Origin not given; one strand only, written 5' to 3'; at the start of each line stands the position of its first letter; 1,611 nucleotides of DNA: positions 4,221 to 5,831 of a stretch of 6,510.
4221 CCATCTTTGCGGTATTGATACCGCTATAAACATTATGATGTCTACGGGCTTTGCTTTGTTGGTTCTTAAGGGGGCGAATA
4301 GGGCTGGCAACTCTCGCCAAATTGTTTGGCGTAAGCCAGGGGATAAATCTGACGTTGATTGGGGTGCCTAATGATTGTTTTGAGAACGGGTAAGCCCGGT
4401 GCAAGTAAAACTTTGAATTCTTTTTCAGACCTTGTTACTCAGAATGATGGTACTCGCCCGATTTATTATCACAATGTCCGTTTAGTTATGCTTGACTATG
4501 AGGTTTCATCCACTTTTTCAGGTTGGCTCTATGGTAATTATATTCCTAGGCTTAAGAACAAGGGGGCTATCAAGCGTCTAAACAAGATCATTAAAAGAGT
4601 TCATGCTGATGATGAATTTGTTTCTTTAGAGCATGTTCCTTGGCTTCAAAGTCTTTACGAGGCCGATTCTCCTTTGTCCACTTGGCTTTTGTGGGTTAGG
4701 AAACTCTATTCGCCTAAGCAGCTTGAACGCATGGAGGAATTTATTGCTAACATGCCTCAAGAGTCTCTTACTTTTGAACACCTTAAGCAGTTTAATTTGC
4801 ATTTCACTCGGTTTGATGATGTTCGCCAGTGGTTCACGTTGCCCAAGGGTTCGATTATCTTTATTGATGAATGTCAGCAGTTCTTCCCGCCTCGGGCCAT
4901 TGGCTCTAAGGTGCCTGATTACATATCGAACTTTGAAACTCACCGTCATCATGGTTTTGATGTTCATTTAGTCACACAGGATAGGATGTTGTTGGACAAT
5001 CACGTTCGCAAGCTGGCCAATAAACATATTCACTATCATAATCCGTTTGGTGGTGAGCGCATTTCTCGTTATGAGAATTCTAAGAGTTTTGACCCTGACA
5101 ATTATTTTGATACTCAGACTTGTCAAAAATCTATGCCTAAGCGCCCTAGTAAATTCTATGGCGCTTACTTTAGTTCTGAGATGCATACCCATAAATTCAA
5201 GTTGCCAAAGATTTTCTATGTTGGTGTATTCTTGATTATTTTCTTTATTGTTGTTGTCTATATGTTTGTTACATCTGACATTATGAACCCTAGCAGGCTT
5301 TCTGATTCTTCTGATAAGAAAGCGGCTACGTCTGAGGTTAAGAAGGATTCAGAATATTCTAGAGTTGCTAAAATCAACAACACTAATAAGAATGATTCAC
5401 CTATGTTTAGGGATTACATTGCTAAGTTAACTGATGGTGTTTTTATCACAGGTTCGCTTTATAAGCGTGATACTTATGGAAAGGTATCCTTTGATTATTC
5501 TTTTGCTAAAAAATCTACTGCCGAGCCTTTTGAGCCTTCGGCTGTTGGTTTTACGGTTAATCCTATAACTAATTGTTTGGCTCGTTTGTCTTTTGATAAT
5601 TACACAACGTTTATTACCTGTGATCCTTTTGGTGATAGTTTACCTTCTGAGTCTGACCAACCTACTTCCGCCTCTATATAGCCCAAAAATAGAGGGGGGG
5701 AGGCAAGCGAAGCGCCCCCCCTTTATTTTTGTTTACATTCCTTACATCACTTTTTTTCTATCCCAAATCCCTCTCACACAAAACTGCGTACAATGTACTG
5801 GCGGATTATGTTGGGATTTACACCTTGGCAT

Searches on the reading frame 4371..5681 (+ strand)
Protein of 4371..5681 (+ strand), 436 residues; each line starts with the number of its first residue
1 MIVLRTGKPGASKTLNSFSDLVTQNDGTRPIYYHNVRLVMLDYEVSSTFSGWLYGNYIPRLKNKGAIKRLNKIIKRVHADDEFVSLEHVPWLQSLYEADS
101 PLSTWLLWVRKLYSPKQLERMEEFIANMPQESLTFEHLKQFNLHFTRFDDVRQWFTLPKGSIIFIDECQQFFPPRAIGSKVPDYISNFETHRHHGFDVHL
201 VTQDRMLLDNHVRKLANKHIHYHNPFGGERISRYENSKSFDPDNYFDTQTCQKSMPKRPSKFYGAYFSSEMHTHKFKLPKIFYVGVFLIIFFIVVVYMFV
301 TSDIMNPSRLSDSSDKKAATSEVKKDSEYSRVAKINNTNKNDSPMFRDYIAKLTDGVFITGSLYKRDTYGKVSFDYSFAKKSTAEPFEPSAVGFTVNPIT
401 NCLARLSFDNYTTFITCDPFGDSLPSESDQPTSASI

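Call 8: search_protein_families(library=pfam, proteins=[window:4371-5681:+], max_evalue=0.01)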
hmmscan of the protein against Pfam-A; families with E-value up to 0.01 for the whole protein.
window:4371-5681:+ (436 aa): 1 family
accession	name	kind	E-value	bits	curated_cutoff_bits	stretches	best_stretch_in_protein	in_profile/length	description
PF05707.18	Zot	-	2.7e-22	79.6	20.3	1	118-263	41-190/197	Zonular occludens toxin (Zot)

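Call 9: search_protein_families(library=phrogs, proteins=[window:4371-5681:+], max_evalue=0.01)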
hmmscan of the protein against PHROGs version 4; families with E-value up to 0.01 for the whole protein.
window:4371-5681:+ (436 aa): 4 families
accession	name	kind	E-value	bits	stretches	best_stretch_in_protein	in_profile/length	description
phrog_1041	-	moron, auxiliary metabolic gene and host takeover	9e-94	316.2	1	1-430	1-389/420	CTXphi Zot-like toxin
phrog_197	-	moron, auxiliary metabolic gene and host takeover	4.7e-51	175.7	2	125-420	59-382/486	Zot-like toxin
phrog_11271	-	head and packaging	2e-08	35.3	1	131-206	54-133/145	head morphogenesis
phrog_1675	-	head and packaging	8.7e-05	23.1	0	162-219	82-140/353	morphogenesis (protein I of M13)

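Call 12: find_encoding_contigs(protein=window:4371-5681:+, flank=10000, max_places=10)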
Protein window:4371-5681:+ (436 aa): 1 contig read that carries it; 1 place shown.
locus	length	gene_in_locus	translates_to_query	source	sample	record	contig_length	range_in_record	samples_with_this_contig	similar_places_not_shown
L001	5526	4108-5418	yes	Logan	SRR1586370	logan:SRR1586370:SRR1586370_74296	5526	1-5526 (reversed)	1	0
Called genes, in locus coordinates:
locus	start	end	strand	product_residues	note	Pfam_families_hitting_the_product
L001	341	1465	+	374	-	PF05144:Phage_CRI, PF05155:G2P_X_C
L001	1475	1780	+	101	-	PF02303:Phage_DNA_bind (weak)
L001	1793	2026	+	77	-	-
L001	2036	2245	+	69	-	-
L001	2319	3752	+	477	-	-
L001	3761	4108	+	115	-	PF10734:DUF2523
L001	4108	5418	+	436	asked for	PF05707:Zot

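Call 15: find_related_loci(query=window:4371-5681:+, collection=genome_contigs, flank=10000)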
Query window:4371-5681:+ (436 aa) in genome_contigs; peptide patterns used: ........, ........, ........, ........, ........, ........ (x = any residue, [..] = any of these).
139 stretches matched a pattern; 5 encode a relative of the query (tblastn E <= 1e-3); 5 distinct loci.
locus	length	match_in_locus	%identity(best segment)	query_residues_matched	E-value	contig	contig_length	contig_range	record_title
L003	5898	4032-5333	77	1-433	0e+0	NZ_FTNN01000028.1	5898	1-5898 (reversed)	Shewanella morhuae strain ATCC BAA-1205, whole genome shotgun sequence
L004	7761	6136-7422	54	1-429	2e-161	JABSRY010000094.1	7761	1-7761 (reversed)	MAG: Hyphomicrobiales bacterium isolate DT_98 DT-Rhizobiales-1_scaffold_94, whole genome shotgun sequence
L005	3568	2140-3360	44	1-420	3e-118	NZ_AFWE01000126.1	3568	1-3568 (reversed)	Vibrio scophthalmi LMG 19158 VIS19158_245, whole genome shotgun sequence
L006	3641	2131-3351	43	1-420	9e-118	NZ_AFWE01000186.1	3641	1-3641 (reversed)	Vibrio scophthalmi LMG 19158 VIS19158_55, whole genome shotgun sequence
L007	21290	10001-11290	47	1-430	7e-123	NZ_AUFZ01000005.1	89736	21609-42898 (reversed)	Vibrio litoralis DSM 17657 K358DRAFT_scaffold00014.14_C, whole genome shotgun sequence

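Call 16: find_related_loci(query=window:4371-5681:+, collection=viral_contigs, flank=10000)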
Query window:4371-5681:+ (436 aa) in viral_contigs; peptide patterns used: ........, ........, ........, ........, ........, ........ (x = any residue, [..] = any of these).
28 stretches matched a pattern; 7 encode a relative of the query (tblastn E <= 1e-3); 7 distinct loci.
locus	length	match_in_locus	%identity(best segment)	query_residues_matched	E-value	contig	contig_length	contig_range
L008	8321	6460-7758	79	1-433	0e+0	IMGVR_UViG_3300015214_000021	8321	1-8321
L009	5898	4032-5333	77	1-433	0e+0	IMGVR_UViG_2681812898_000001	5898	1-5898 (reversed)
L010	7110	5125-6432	57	1-435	3e-175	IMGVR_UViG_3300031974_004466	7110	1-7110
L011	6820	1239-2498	58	1-420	3e-170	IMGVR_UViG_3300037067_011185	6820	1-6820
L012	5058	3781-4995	50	1-420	1e-131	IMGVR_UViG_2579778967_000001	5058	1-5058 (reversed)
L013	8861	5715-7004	47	1-430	7e-123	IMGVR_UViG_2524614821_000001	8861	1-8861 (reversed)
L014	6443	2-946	50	122-435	1e-103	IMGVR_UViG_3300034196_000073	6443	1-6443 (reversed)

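Call 21: find_homologous_proteins(query=window:4371-5681:+, max_evalue=1e-40)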
Query window:4371-5681:+ (436 aa): 105 proteins with E <= 1e-40 among 2033 candidates.
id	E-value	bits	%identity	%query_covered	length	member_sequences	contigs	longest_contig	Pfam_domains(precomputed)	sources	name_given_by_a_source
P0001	0.0e+0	1012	100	100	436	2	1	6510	PF05707.19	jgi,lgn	-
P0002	7.1e-236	801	79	99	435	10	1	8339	PF05707.19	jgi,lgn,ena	-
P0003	1.2e-229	781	79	97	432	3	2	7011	PF05707.19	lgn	-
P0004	3.5e-173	595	60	100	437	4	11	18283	PF05707.19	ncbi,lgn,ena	-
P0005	8.6e-172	590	58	100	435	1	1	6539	PF05707.19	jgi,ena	jgi:zona occludens toxin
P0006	2.4e-170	585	58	100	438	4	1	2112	PF05707.19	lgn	-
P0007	4.7e-170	584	59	99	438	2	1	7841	PF05707.19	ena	-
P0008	1.0e-167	577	57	100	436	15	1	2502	PF05707.19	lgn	-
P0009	4.4e-165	568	58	96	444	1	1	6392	PF05707.19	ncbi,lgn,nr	ncbi:MAG: zonular occludens toxin [Inoviridae sp.]|nr:MAG: zonular occludens toxin [Inoviridae sp.]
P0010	7.2e-164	564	58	96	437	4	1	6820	PF05707.19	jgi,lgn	jgi:hypothetical protein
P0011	7.7e-160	551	55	96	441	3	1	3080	PF05707.19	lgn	-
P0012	9.7e-159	547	57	96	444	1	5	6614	PF05707.19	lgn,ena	-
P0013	4.4e-157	542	56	96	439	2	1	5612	PF05707.19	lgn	-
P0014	2.4e-152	526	53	96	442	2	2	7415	PF05707.19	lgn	-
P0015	1.0e-151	524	55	96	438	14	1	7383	PF05707.19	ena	-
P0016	5.8e-150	518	53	100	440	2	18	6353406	PF05707.19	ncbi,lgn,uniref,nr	ncbi:zonula occludens toxin [Shewanella psychrophila]|uniref:Zonula occludens toxin n=1 Tax=Shewanel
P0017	4.8e-149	515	51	100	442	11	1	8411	PF05707.19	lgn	-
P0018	6.7e-149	515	65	76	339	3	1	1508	PF05707.19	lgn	-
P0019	6.8e-148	511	51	99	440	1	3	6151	PF05707.19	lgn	-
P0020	2.6e-145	503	50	98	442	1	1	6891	PF05707.19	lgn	-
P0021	6.9e-136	472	51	96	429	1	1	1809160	PF05707.19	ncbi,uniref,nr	ncbi:zonular occludens toxin domain-containing protein [Photobacterium sp. J15]|uniref:zonular occlu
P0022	4.3e-133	463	53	87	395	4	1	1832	PF05707.19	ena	-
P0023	5.2e-126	439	46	99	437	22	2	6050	PF05707.19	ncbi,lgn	ncbi:TPA: zonular occludens toxin domain-containing protein [Vibrio alginolyticus]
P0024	1.0e-125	438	50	96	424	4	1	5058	PF05707.19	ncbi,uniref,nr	ncbi:zonular occludens toxin [Photobacterium leiognathi lrivu.4.1]|uniref:Zonular occludens toxin n=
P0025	8.2e-124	432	47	96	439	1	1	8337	PF05707.19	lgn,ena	-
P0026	3.6e-123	430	61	69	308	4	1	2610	PF05707.19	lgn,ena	-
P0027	6.0e-122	426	47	98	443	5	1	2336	PF05707.19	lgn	-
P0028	9.9e-122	425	44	100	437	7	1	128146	PF05707.19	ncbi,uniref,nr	ncbi:zonular occludens toxin domain-containing protein [Vibrio sp. 1974]|uniref:zonular occludens to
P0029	5.2e-121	423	46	96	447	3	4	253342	PF05707.19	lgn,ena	-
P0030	1.1e-120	422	46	96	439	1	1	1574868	PF05707.19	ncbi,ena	-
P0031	6.7e-120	419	46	98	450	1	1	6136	PF05707.19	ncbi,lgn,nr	ncbi:MAG: zonular occludens toxin [Inoviridae sp.]|nr:MAG: zonular occludens toxin [Inoviridae sp.]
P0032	3.3e-118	414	44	98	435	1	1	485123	PF05707.19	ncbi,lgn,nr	ncbi:TPA: zonular occludens toxin [Vibrio harveyi]|nr:zonular occludens toxin [Vibrio harveyi]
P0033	1.4e-116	408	44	98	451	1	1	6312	PF05707.19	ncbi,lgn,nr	ncbi:MAG: zonular occludens toxin [Inoviridae sp.]|nr:MAG: zonular occludens toxin [Inoviridae sp.]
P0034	5.8e-116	406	44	100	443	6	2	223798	PF05707.19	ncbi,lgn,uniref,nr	ncbi:zonular occludens toxin domain-containing protein [Vibrio fluvialis]|uniref:zonular occludens t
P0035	1.3e-115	405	46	100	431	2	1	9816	PF05707.19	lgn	-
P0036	1.8e-115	405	45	100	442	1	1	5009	PF05707.19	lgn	-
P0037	2.8e-115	404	45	96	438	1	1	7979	PF05707.19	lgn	-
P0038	1.8e-114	401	44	96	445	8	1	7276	PF05707.19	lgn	-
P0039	2.2e-114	401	43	96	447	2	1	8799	PF05707.19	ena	-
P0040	1.8e-113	398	43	99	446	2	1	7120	PF05707.19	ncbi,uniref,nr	ncbi:zonular occludens toxin domain-containing protein [Vibrio brasiliensis]|uniref:zonular occluden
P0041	1.4e-112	395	44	96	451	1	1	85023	PF05707.19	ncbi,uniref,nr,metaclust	ncbi:hypothetical protein VIBNIFTn2_1240006 [Vibrio nigripulchritudo FTn2]|uniref:zonular occludens 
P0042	2.1e-112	394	42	99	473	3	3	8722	PF05707.19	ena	-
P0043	6.0e-112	393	41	100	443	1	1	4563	PF05707.19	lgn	-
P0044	6.9e-112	393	43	99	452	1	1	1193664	PF05707.19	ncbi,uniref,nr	ncbi:zonular occludens toxin domain-containing protein [Photobacterium toruni]|uniref:zonular occlud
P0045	8.9e-112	392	44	96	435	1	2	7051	PF05707.19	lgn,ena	-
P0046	1.1e-111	392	43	96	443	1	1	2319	PF05707.19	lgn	-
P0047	2.5e-110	388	43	96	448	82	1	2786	PF05707.19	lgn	-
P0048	3.0e-110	387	42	96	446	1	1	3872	PF05707.19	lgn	-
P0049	1.7e-109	385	44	96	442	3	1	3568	PF05707.19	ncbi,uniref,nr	ncbi:zonular occludens toxin domain-containing protein [Vibrio scophthalmi]|uniref:Zonular occludens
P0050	1.8e-109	385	43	96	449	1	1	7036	PF05707.19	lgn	-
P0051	4.5e-109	383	42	96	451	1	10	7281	PF05707.19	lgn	-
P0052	3.3e-108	381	43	96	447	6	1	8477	PF05707.19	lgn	-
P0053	1.2e-107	379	42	96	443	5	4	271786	PF05707.19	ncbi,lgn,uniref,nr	ncbi:zonular occludens toxin [Vibrio sp. 03-59-1]|uniref:zonular occludens toxin domain-containing p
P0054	1.7e-107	378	43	96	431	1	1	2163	PF05707.19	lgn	-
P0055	2.2e-107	378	41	99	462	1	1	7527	PF05707.19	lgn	-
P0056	2.6e-107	378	42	99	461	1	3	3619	PF05707.19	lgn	-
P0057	4.6e-107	377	40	97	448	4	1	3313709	PF05707.19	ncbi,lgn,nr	ncbi:Zonular occludens toxin (Zot) [Vibrio sp. THAF190c]|nr:Zonular occludens toxin (Zot) [Vibrio sp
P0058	5.3e-107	377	41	98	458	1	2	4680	PF05707.19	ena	-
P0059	1.2e-106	375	42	97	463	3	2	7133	PF05707.19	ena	-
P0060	1.3e-106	375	43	96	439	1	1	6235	PF05707.19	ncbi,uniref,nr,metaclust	ncbi:zonular occludens toxin domain-containing protein [Vibrio nigripulchritudo]|uniref:zonular occl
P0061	2.0e-106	375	38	100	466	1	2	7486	PF05707.19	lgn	-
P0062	6.9e-106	373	43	96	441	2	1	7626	PF05707.19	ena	-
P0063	7.3e-106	373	42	98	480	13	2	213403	PF05707.19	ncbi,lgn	-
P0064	4.3e-105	370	40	99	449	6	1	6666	PF05707.19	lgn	-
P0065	4.9e-105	370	43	96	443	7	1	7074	PF05707.19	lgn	-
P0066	5.0e-105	370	41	96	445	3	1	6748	PF05707.19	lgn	-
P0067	3.0e-104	368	39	97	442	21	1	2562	PF05707.19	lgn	-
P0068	6.1e-104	367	40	98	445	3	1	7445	PF05707.19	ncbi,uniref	ncbi:zonular occludens toxin domain-containing protein [Vibrio atlanticus]|uniref:zonular occludens 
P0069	2.3e-103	365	42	96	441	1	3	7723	PF05707.19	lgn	-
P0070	3.5e-103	364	41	97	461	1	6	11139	PF05707.19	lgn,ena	-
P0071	1.4e-102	362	41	99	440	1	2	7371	PF05707.19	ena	-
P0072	2.1e-102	361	41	99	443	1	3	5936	PF05707.19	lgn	-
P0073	2.4e-98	348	42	87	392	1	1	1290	PF05707.19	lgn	-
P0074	4.7e-97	344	50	64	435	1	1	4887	PF05707.19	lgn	-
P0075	1.4e-95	339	40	87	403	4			PF05707.19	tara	tara:strand:- start:392 stop:1603 length:1212 start_codon:yes stop_codon:yes gene_type:complete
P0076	2.3e-94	335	40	96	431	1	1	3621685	PF05707.19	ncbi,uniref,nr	ncbi:zonular occludens toxin domain-containing protein [Thaumasiovibrio subtropicus]|uniref:zonular 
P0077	1.7e-91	326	44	78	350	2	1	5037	PF05707.19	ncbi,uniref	ncbi:zonular occludens toxin domain-containing protein, partial [Thaumasiovibrio sp. DFM-14]|uniref:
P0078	1.0e-89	320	46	73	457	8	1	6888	PF05707.19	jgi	-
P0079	3.6e-89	318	46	71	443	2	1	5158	PF05707.19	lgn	-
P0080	2.6e-86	308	45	74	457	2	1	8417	PF05707.19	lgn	-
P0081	7.4e-86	307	40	77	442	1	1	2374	PF05707.19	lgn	-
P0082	3.7e-85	305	42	74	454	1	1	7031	PF05707.19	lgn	-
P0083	1.4e-84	303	38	97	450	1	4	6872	PF05707.19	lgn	-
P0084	1.9e-84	302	47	69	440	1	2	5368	PF05707.19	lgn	-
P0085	5.6e-84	301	44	69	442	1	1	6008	PF05707.19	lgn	-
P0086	4.4e-81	291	47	64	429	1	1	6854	PF05707.19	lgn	-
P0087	5.1e-81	291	44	63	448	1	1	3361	PF05707.19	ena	-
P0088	5.7e-81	291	44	69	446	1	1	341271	PF05707.19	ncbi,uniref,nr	ncbi:zonular occludens toxin domain-containing protein [Arsukibacterium indicum]|uniref:Zona occlude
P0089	6.2e-81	291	45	69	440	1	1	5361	PF05707.19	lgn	-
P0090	7.2e-81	290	39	87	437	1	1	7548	PF05707.19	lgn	-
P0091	8.5e-80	287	41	79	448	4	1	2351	PF05707.19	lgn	-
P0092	9.3e-80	287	43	69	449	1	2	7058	PF05707.19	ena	-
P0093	1.2e-79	286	37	87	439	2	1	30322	PF05707.19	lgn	-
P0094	2.3e-79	286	46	63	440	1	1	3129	PF05707.19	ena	-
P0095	8.1e-79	284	43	69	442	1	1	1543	PF05707.19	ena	-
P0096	5.7e-78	281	40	78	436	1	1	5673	PF05707.19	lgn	-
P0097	8.2e-78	280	39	75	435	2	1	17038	PF05707.19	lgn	-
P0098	2.0e-77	279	45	64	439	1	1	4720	PF05707.19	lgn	-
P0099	3.9e-75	272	41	69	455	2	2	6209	PF05707.19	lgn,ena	-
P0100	3.3e-73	265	43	70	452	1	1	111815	PF05707.19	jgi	jgi:Zonula occludens toxin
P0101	4.2e-70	255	41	64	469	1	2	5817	PF05707.19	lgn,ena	-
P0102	1.3e-69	253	40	72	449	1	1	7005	PF05707.19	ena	-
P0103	1.6e-66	243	34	91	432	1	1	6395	PF05707.19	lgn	-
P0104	2.0e-63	233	38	68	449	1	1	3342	PF05707.19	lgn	-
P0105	4.7e-54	202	40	59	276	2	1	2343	PF05707.19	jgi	jgi:hypothetical protein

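Call 22: find_encoding_contigs(protein=P0016, flank=10000, max_places=6)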
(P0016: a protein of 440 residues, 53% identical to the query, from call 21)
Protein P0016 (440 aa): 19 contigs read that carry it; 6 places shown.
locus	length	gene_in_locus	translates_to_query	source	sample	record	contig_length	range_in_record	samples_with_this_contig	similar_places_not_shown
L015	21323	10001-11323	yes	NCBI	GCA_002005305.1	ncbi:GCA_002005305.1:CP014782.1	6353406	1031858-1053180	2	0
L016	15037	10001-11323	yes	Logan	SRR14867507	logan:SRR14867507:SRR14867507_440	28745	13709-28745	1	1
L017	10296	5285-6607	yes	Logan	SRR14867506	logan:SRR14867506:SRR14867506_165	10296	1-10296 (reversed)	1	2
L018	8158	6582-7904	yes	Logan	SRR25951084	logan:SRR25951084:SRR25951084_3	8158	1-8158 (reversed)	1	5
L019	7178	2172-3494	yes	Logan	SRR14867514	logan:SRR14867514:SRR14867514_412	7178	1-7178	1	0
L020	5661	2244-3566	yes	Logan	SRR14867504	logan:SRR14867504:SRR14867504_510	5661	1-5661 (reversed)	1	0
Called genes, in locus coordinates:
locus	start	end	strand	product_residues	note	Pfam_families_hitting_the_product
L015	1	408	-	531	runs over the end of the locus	PF00072:Response_reg (weak), PF11849:DUF3369, PF01966:HD, PF13487:HD_5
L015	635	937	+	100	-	-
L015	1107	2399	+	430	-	PF02899:Phage_int_SAM_1 (faint), PF00589:Phage_integrase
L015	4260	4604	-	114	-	PF12844:HTH_19, PF13560:HTH_31, PF01381:HTH_3, PF13443:HTH_26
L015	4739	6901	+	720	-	PF05840:Phage_GPA, PF23343:REP_ORF2-G2P (weak)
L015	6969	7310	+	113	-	-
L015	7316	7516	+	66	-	-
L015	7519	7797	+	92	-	-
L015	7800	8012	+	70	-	PF05356:Phage_Coat_B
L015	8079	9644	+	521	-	-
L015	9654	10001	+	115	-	PF10734:DUF2523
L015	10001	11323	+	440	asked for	PF05707:Zot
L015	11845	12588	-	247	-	PF00106:adh_short, PF08659:KR, PF13561:adh_short_C2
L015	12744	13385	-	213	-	PF08964:Crystall_3 (weak), PF14564:Membrane_bind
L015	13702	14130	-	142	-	PF12680:SnoaL_2 (weak)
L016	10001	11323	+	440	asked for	PF05707:Zot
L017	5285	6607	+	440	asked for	PF05707:Zot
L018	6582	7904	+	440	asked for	PF05707:Zot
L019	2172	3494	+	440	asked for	PF05707:Zot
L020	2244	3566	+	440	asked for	PF05707:Zot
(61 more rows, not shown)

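Call 23: find_encoding_contigs(protein=P0004, flank=10000, max_places=8)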
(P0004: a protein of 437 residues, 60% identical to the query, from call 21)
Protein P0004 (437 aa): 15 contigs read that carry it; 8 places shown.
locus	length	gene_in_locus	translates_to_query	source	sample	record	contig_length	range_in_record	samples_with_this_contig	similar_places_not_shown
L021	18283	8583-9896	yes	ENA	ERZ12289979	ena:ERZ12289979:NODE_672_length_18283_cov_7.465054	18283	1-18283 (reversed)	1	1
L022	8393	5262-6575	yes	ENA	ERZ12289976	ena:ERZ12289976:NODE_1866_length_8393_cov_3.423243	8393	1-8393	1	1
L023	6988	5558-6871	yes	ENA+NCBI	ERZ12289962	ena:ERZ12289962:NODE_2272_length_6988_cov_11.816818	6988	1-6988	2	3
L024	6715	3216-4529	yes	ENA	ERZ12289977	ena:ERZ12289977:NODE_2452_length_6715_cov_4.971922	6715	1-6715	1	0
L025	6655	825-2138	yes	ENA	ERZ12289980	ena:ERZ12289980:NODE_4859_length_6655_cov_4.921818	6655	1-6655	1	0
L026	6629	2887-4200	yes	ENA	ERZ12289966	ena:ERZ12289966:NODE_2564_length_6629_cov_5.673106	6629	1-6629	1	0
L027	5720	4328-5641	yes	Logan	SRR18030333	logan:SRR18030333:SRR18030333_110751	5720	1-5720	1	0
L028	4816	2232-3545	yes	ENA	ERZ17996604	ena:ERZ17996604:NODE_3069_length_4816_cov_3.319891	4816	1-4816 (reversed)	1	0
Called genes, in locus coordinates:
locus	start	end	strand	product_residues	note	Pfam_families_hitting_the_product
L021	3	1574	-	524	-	?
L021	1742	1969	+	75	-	-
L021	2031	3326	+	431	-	PF00589:Phage_integrase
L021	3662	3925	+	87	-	-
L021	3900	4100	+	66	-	-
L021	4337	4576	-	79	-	-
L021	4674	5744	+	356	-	PF05144:Phage_CRI, PF05155:G2P_X_C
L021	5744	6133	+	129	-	PF17426:Putative_G5P (weak)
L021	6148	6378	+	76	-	-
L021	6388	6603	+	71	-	PF05356:Phage_Coat_B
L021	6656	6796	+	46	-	-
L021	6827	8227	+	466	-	-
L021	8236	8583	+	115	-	PF10734:DUF2523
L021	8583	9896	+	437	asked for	PF05707:Zot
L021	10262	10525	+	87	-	-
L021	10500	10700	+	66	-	-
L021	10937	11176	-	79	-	-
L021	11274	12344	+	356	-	PF05144:Phage_CRI, PF05155:G2P_X_C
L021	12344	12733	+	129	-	PF17426:Putative_G5P (weak)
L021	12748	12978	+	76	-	-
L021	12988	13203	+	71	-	PF05356:Phage_Coat_B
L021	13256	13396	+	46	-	-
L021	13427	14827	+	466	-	-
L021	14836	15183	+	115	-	PF10734:DUF2523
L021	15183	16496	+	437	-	PF05707:Zot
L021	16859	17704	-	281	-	PF02634:FdhD-NarQ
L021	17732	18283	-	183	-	?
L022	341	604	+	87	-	-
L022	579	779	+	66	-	-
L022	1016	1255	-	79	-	-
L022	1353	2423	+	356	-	PF05144:Phage_CRI, PF05155:G2P_X_C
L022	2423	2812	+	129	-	PF17426:Putative_G5P (weak)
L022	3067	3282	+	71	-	PF05356:Phage_Coat_B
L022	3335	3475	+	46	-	-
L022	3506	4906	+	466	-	-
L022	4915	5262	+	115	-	PF10734:DUF2523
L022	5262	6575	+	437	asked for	PF05707:Zot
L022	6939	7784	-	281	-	PF02634:FdhD-NarQ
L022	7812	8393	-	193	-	?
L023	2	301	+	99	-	?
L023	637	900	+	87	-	-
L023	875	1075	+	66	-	-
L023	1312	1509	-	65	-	-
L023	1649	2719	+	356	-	PF05144:Phage_CRI, PF05155:G2P_X_C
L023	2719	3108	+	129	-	PF17426:Putative_G5P (weak)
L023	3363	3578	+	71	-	PF05356:Phage_Coat_B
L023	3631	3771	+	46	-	-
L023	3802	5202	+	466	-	-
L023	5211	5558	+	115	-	PF10734:DUF2523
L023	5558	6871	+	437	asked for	PF05707:Zot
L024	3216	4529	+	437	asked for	PF05707:Zot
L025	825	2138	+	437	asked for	PF05707:Zot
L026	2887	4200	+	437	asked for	PF05707:Zot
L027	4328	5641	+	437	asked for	PF05707:Zot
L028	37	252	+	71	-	PF05356:Phage_Coat_B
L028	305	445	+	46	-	-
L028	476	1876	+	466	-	-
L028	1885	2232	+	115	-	PF10734:DUF2523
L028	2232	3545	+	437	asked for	PF05707:Zot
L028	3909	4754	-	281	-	PF02634:FdhD-NarQ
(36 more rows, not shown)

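Call 24: find_encoding_contigs(protein=P0003, flank=10000, max_places=6)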
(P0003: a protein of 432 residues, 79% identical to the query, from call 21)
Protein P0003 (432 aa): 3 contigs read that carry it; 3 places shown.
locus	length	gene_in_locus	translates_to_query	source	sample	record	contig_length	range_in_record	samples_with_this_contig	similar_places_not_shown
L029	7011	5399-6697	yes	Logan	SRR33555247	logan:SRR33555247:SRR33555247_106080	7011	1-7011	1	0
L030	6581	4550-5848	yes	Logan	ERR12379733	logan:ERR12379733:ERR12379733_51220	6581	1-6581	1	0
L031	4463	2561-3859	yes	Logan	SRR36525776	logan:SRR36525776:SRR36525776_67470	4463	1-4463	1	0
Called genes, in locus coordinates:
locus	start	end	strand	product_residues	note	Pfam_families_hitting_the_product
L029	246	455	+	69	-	-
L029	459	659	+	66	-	-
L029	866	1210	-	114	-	PF13560:HTH_31, PF01381:HTH_3, PF13443:HTH_26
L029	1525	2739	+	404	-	PF02486:Rep_trans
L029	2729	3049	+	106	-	PF07459:CTX_RstB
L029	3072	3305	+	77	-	-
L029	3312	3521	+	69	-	-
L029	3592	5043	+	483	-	-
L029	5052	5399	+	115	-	PF10734:DUF2523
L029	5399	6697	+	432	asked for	PF05707:Zot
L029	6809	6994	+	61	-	-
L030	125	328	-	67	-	-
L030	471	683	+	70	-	-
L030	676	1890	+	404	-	PF02486:Rep_trans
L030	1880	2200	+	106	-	PF07459:CTX_RstB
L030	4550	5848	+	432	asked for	PF05707:Zot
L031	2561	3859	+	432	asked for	PF05707:Zot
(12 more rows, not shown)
